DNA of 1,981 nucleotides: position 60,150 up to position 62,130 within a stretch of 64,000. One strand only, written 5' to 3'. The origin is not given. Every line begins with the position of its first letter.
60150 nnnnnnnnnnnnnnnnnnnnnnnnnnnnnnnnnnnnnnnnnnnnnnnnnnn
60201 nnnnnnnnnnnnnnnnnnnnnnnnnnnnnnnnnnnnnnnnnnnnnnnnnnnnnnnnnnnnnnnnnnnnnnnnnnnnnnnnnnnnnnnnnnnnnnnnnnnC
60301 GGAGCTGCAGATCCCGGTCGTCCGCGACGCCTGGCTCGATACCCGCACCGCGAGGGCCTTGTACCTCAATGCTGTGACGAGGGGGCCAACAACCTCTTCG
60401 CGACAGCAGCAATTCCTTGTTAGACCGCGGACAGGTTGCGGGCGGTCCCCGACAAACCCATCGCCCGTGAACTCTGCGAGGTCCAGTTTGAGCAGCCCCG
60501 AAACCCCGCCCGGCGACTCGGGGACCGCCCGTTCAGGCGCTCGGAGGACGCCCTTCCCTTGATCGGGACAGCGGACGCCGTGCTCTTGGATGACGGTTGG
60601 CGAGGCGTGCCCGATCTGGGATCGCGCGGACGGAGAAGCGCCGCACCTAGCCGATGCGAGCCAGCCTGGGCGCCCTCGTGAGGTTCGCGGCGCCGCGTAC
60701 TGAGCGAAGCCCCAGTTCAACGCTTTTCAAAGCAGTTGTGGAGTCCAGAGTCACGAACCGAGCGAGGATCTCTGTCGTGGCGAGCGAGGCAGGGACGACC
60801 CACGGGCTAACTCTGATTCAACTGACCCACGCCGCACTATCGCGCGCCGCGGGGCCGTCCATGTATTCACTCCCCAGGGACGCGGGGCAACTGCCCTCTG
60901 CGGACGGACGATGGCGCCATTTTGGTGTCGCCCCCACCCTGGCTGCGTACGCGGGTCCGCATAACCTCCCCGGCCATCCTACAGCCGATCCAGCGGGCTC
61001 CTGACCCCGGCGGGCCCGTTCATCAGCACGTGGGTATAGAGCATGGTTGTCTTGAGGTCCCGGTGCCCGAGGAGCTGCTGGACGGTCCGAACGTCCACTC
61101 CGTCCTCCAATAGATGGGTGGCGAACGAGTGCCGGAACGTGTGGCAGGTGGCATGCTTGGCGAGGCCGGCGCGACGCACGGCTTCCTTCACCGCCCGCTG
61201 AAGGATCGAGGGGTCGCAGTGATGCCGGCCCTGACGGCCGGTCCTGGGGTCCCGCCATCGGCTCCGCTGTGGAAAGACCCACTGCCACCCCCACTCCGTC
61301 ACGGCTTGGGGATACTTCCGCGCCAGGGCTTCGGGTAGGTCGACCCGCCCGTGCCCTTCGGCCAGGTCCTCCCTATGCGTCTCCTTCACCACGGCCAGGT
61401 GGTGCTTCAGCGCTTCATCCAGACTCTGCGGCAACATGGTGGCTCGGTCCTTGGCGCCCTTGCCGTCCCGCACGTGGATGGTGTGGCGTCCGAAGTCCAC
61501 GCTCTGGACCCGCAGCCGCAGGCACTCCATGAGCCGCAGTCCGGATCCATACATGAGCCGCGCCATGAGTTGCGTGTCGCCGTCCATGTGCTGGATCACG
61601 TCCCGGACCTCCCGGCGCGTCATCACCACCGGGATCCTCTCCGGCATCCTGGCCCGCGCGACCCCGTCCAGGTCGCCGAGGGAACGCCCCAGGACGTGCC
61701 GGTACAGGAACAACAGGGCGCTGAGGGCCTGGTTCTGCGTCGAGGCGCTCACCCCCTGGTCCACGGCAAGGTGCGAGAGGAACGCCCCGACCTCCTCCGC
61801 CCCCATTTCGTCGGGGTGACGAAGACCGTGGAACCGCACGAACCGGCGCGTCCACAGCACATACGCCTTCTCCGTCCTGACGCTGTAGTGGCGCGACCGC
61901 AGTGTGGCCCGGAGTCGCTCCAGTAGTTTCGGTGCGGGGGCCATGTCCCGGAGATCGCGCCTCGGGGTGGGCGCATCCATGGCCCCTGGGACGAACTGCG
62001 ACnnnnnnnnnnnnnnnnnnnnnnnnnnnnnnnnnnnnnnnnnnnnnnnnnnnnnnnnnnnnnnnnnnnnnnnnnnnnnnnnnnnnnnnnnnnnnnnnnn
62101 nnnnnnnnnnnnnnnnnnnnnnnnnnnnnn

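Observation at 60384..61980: Second integron platform with an intact IntI, same co-oriented geometry, and a one-cassette array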

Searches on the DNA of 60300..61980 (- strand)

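Call 47: build_rna_model(alignment_id=A7, structure=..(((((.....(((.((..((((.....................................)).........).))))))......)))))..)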
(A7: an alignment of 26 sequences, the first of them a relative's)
Model R1 built from alignment A7 (26 sequences, 93 columns); structure: as given.
model positions 61; base pairs 14; branch points 0; effective number of sequences 17.68; information 0.916 bits per position. Calibrated on 0.2 Mb of random sequence (short: E-values are rough).
structure used (alignment columns):
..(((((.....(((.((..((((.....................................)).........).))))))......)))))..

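Call 48: search_with_rna_model(model_id=R1, source=window, filters=off, max_evalue=10, show_alignments=4)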
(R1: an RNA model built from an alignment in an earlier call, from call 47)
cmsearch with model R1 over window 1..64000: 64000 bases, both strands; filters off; matches with E-value up to 10: 9.
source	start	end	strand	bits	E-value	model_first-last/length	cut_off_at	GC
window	24327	24385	-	12.5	1.1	1-61/61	no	0.69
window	51912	51952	+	11.4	1.9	14-47/61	no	0.66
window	50003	50036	+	10.9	2.4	15-46/61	no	0.68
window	32126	32158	-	10.4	3.2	16-45/61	no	0.79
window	14023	14047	+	10.1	3.7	18-44/61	no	0.68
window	57389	57479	+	10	4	1-61/61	no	0.65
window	58181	58259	+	9.4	5.5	7-55/61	no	0.68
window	11195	11249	+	9.1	6.5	13-54/61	no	0.67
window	24142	24184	-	8.8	7.5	13-54/61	no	0.63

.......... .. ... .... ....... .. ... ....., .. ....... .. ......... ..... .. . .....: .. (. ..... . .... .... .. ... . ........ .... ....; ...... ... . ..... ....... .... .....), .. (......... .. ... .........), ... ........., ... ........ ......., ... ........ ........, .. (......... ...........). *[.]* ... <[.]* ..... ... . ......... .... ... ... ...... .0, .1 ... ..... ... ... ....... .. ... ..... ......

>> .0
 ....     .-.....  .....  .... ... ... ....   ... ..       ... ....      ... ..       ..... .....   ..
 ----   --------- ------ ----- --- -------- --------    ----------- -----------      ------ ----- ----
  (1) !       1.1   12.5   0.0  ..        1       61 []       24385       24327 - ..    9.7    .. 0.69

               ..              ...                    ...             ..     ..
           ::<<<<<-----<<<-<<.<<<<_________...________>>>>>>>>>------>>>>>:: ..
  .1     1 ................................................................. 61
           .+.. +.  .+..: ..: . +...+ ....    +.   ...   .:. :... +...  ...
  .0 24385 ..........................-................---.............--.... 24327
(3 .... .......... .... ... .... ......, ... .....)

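Call 49: search_with_rna_model(model_id=R1, sources=[L001, L005, L003, L087, L014, L028, L044, L046, L049], filters=default, max_evalue=1)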
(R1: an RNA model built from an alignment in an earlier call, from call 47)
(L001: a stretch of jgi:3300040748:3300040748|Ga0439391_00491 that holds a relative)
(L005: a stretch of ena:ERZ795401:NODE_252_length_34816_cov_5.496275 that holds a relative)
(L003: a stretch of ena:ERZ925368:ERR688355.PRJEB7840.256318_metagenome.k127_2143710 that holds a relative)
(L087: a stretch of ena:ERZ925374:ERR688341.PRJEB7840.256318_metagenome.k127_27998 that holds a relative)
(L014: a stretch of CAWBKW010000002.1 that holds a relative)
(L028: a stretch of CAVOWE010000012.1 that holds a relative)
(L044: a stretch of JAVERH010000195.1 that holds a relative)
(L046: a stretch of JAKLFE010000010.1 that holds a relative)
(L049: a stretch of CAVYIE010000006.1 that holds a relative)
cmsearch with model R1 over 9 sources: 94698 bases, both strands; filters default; matches with E-value up to 1: 22.
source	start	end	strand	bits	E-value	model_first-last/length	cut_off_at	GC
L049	15230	15287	+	47.3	1.7e-08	1-61/61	no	0.64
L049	16307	16396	+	41.3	4.1e-07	1-61/61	no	0.68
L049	15752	15841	+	40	8.1e-07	1-61/61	no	0.68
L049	14500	14589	+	39.7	9.7e-07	1-61/61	no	0.69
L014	14140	14226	+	39.3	1.2e-06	1-61/61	no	0.57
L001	11903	11991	+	39.2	1.2e-06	1-61/61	no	0.65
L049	15474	15563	+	32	5.4e-05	1-61/61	no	0.68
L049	9437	9527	+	31.3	7.9e-05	1-61/61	no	0.69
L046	15265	15371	+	30.1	0.00015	1-61/61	no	0.52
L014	10146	10233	+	29.4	0.00021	1-61/61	no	0.64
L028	7425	7514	+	28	0.00045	1-61/61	no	0.54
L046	12957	13063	+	27.1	0.00071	1-61/61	no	0.47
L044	3236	3324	+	26.6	0.00092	1-61/61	no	0.64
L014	13593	13681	+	24.8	0.0024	1-61/61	no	0.64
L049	16029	16117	+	24.8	0.0024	1-61/61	no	0.67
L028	8351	8451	+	23.8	0.0041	1-61/61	no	0.6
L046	10827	10922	+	23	0.0062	1-61/61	no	0.5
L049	15230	15287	-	21.9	0.011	1-61/61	no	0.64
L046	12172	12278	+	20.8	0.02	1-61/61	no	0.52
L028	6720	6766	+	18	0.086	8-54/61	no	0.68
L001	14267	14381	+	17.8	0.097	1-61/61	no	0.64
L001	408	457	-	17.1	0.14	1-61/61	no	0.82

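Call 66: search_rna_families(source=window, start=60300, end=61000, threshold=evalue, max_evalue=1)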
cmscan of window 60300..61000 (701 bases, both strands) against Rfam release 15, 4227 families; matches with E-value up to 1: 0.
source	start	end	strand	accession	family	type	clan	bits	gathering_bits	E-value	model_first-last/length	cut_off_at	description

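Call 77: search_with_rna_model(model_id=R2, sources=[L001, L005, L144, L206, L137, L134, L092, L114], filters=default, max_evalue=1)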
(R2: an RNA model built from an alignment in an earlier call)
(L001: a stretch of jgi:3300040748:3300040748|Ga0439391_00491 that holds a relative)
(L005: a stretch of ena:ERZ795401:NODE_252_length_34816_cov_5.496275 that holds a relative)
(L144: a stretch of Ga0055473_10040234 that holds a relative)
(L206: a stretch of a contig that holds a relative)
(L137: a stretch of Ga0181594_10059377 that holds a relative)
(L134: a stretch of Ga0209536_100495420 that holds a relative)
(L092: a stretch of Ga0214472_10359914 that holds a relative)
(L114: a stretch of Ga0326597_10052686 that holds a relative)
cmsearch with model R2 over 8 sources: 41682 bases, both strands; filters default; matches with E-value up to 1: 22.
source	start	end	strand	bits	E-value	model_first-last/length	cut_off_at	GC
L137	1691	1796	-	98.2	3.1e-27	1-107/107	no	0.59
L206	878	993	+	93.7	7.5e-26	1-107/107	no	0.62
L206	1507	1622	+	91.4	3.6e-25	1-107/107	no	0.65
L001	14267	14381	+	89.5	1.3e-24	1-107/107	no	0.64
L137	866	967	-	79.3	1.6e-21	1-107/107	no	0.65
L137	2343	2443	-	78.3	3.1e-21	7-107/107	5'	0.57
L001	13532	13647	+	76.3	1.3e-20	1-107/107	no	0.66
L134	898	992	-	73.9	6.6e-20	1-107/107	no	0.62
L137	22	116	-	73.6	8.2e-20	1-107/107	no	0.59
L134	73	167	-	69.9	1.1e-18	1-107/107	no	0.55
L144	452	569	+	64.8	3.8e-17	1-107/107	no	0.58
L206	264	427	+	62.4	2e-16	1-107/107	no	0.6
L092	167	351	+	60.9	5.5e-16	1-107/107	no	0.63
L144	1103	1266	+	59.7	1.3e-15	1-107/107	no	0.61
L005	11437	11555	+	51.9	2.9e-13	1-107/107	no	0.63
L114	1457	1640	+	51.2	4.9e-13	1-107/107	no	0.6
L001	11903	11991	+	46.9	9.5e-12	1-107/107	no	0.65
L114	2297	2479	+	45.9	1.8e-11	1-107/107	no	0.61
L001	12734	12849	+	43.5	9.7e-11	1-107/107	no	0.65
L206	2277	2391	+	41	5.6e-10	1-107/107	no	0.66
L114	612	794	+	31.5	4e-07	1-107/107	no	0.62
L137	866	967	+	14.6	0.049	1-107/107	no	0.65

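Call 83: search_with_rna_model(model_id=R1, sources=[L007, L008, L009, L010, L011, L012, L013, L014, L015, L016, L017, L018, L019, L020, L021, L022, L023, L024, L025, L026, L027, L028, L029, L030, L031, L032, L033, L034, L035, L036, L037, L038, L039, L040, L041, L042, L043, L044, L045, L046, L047, L048, L049, L050, L051, L052, L053, L054, L055, L056, L057, L058, L059, L060, L061, L062, L063, L064, L065, L066, L067, L068, L069, L070, L071, L072, L073, L074, L075, L076, L077, L078, L079, L080, L081, L082, L083, L084, L085, L086], filters=default, max_evalue=0.001)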
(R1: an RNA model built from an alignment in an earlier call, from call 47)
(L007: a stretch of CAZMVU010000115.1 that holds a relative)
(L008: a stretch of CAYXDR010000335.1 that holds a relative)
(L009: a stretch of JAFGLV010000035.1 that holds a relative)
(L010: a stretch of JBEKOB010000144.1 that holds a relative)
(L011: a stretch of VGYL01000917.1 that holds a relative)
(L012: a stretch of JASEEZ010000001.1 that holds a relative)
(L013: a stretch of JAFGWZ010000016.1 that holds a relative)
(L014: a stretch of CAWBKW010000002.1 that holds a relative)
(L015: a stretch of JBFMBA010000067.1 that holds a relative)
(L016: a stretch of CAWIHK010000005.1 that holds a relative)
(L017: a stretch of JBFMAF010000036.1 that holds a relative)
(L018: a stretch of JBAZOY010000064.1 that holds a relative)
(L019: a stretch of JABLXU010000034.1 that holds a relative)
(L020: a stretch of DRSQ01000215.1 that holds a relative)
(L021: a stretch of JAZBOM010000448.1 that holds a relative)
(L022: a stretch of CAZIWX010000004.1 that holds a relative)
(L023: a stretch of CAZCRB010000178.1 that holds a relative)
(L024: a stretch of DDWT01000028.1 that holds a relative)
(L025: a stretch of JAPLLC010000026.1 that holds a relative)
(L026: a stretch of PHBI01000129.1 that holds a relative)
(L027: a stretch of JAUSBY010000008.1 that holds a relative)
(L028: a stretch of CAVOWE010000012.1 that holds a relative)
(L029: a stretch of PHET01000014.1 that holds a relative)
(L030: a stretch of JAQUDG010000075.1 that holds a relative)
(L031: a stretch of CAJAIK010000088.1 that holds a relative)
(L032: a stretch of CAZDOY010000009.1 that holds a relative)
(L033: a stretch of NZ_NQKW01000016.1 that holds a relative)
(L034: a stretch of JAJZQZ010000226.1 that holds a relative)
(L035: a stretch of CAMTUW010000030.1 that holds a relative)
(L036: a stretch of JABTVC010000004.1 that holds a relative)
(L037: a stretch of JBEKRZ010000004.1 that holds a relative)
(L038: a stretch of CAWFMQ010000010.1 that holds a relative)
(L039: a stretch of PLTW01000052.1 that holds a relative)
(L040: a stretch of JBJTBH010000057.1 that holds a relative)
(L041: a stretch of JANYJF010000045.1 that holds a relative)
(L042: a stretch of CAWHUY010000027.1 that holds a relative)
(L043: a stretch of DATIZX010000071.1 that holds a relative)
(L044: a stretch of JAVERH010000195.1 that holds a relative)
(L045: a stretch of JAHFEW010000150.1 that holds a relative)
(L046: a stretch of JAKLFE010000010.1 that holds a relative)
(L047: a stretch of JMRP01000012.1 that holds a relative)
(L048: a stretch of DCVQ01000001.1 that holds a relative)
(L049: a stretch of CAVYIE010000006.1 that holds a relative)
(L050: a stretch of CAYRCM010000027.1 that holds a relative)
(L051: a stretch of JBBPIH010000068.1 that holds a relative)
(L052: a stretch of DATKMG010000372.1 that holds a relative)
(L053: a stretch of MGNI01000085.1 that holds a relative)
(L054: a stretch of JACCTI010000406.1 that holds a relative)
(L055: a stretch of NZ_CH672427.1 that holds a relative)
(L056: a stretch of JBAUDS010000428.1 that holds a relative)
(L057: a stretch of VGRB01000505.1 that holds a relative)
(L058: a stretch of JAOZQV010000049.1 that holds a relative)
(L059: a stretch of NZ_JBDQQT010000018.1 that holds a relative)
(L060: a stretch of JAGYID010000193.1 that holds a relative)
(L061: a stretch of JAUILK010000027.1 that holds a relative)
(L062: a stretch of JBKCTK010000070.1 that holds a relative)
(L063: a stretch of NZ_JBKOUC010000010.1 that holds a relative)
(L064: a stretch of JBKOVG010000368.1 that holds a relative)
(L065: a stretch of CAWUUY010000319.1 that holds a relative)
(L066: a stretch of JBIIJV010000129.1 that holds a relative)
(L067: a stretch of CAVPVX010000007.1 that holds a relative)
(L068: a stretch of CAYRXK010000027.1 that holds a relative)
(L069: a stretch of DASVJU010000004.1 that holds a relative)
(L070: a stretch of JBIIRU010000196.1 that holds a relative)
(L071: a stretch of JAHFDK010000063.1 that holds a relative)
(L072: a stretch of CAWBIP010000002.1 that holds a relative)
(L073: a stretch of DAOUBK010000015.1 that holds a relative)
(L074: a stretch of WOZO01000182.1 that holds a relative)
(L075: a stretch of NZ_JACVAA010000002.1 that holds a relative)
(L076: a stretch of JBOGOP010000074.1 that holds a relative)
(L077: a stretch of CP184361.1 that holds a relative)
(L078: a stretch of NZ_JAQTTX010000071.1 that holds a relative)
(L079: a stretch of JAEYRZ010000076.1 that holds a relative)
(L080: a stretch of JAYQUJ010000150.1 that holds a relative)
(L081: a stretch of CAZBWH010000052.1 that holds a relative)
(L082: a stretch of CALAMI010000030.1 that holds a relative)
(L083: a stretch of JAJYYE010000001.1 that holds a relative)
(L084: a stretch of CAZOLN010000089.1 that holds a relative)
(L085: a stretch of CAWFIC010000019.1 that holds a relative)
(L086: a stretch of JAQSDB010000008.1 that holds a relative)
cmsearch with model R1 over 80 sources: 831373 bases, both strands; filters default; matches with E-value up to 0.001: 93.
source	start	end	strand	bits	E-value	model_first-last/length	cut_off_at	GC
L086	1893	1950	-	67.9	3e-12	1-61/61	no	0.53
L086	1167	1224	-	64.9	1.5e-11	1-61/61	no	0.55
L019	9998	10069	+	63.8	2.7e-11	1-61/61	no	0.61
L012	9421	9480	+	63.4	3.2e-11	1-61/61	no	0.67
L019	11148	11207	+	63.3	3.5e-11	1-61/61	no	0.52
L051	2460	2519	-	62.7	4.6e-11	1-61/61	no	0.68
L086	29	89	-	58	5.5e-10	1-61/61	no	0.52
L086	2229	2289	-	58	5.5e-10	1-61/61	no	0.52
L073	1106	1174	-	57.9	5.7e-10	1-61/61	no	0.65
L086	2676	2735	-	57.8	6.1e-10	1-61/61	no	0.57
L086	864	923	-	57.2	8.4e-10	1-61/61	no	0.55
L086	561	620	-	56.6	1.2e-09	1-61/61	no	0.52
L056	2884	2952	+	55.8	1.8e-09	1-61/61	no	0.67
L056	3516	3584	+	55.6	1.9e-09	1-61/61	no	0.65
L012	15826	15897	+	55.1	2.6e-09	1-61/61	no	0.61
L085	6071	6128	-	53.6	5.7e-09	1-61/61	no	0.67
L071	9908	9971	+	53.3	6.5e-09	1-61/61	no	0.67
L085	7491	7550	-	53.2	7e-09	1-61/61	no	0.67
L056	4061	4129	+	52.5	9.9e-09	1-61/61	no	0.64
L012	9993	10060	+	50.9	2.3e-08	1-61/61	no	0.53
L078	3713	3778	-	50.8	2.4e-08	1-61/61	no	0.62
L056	4537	4605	+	50.7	2.6e-08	1-61/61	no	0.64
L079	9089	9155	+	48.2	9.8e-08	1-61/61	no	0.67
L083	7131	7193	-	47.8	1.2e-07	1-61/61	no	0.6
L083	39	101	-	47.4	1.4e-07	1-61/61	no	0.57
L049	15230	15287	+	47.3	1.5e-07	1-61/61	no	0.64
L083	917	979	-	46.7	2.1e-07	1-61/61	no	0.6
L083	6798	6860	-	46.1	2.9e-07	1-61/61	no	0.62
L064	5759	5830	+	46.1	3e-07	1-61/61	no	0.67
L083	7556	7618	-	45.9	3.3e-07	1-61/61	no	0.63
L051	64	150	-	45.4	4.1e-07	1-61/61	no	0.59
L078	2962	3022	-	45.3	4.3e-07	1-61/61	no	0.57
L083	420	482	-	44.6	6.2e-07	1-61/61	no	0.63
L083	3342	3404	-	44.6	6.4e-07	1-61/61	no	0.59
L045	2706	2769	+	44.3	7.6e-07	1-61/61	no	0.73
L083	3663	3729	-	44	8.8e-07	1-61/61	no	0.58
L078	355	432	-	43.3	1.2e-06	1-61/61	no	0.59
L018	9905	9964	+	42.9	1.6e-06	1-61/61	no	0.53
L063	13302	13368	+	42.8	1.7e-06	1-61/61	no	0.61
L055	4158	4228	-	42.7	1.7e-06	1-61/61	no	0.67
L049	16307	16396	+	41.3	3.6e-06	1-61/61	no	0.68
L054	561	684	-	40.7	4.9e-06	1-61/61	no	0.55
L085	6856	6915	-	40.5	5.4e-06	1-61/61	no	0.67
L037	12883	12938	+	40.4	5.8e-06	1-61/61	no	0.55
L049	15752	15841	+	40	7.1e-06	1-61/61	no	0.68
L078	3314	3373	-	39.8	8.2e-06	1-61/61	no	0.6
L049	14500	14589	+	39.7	8.5e-06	1-61/61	no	0.69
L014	14140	14226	+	39.3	1e-05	1-61/61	no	0.57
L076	10606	10713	+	38.9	1.3e-05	1-61/61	no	0.56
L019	9523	9636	+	38.8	1.3e-05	1-61/61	no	0.59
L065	3279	3338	-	38.7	1.4e-05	1-61/61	no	0.6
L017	9687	9764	+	38.5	1.6e-05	1-61/61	no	0.73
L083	2051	2114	-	38.2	1.9e-05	1-61/61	no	0.64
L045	3598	3672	+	37.7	2.4e-05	1-61/61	no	0.65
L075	1454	1529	-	37.6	2.6e-05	1-61/61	no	0.55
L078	1018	1098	-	37.6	2.6e-05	1-61/61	no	0.62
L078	1535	1606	-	37.4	2.8e-05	1-61/61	no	0.57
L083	2839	2901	-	36.7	4e-05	1-61/61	no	0.65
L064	3383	3455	+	36.6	4.3e-05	1-61/61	no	0.7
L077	3372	3459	-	35.7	6.8e-05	1-61/61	no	0.59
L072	6821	6945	-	35.7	7e-05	1-61/61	no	0.62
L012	11588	11647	+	35.6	7.4e-05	1-61/61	no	0.62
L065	3491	3560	-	35.5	7.8e-05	1-61/61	no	0.67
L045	6116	6214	+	35.4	8.3e-05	1-61/61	no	0.65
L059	116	202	-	34.9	0.00011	1-61/61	no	0.53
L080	711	798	-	34.6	0.00012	1-61/61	no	0.57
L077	4016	4103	-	34.5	0.00013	1-61/61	no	0.57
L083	6524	6582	-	34.5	0.00013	1-61/61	no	0.56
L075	5053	5141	-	33.8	0.00019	1-61/61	no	0.52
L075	3533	3608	-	33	0.00029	1-61/61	no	0.57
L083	1460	1522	-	32.9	0.0003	1-61/61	no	0.57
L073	7979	8036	-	32.9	0.00031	5-57/61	no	0.71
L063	10020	10109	+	32.7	0.00034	1-61/61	no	0.6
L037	10295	10355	+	32.5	0.00038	1-61/61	no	0.64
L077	3694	3781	-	32.5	0.00038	1-61/61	no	0.58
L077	7044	7132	-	32.2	0.00043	1-61/61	no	0.53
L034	5223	5286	+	32.2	0.00043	1-61/61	no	0.69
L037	9591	9650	+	32.1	0.00045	1-61/61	no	0.63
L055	7103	7200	-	32.1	0.00046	1-61/61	no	0.64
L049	15474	15563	+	32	0.00048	1-61/61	no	0.68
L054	94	222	-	31.9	0.00052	1-61/61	no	0.61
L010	4274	4439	+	31.5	0.00063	1-61/61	no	0.54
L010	3425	3586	+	31.4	0.00068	1-61/61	no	0.59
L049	9437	9527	+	31.3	0.00069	1-61/61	no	0.69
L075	4016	4091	-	31.2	0.00073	1-61/61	no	0.57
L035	10354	10415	+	31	0.00081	1-61/61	no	0.55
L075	7377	7453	-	31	0.00084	1-61/61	no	0.55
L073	3006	3069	-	30.9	0.00084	1-61/61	no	0.72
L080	342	430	-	30.8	0.0009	1-61/61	no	0.6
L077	2589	2677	-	30.8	0.00091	1-61/61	no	0.52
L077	1409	1497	-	30.8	0.00091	1-61/61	no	0.52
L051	1277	1369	-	30.8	0.00092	1-61/61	no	0.62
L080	1032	1108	-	30.7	0.00094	1-61/61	no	0.57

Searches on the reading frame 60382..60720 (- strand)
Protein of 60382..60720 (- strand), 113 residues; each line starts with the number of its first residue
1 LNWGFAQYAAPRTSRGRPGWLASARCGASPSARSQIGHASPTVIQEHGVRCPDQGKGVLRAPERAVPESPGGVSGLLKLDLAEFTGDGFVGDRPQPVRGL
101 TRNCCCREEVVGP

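Call 27: search_protein_families(library=pfam, proteins=[window:60382-60720:-, window:60423-60716:-], max_evalue=10)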
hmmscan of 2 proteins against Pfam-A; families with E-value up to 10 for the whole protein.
seq(113 aa): 0 families

seq(98 aa): 1 family
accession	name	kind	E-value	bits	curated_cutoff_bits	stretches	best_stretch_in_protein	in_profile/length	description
PF18500.6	CadC_C1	-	0.11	13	25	1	71-91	16-36/134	CadC C-terminal domain 1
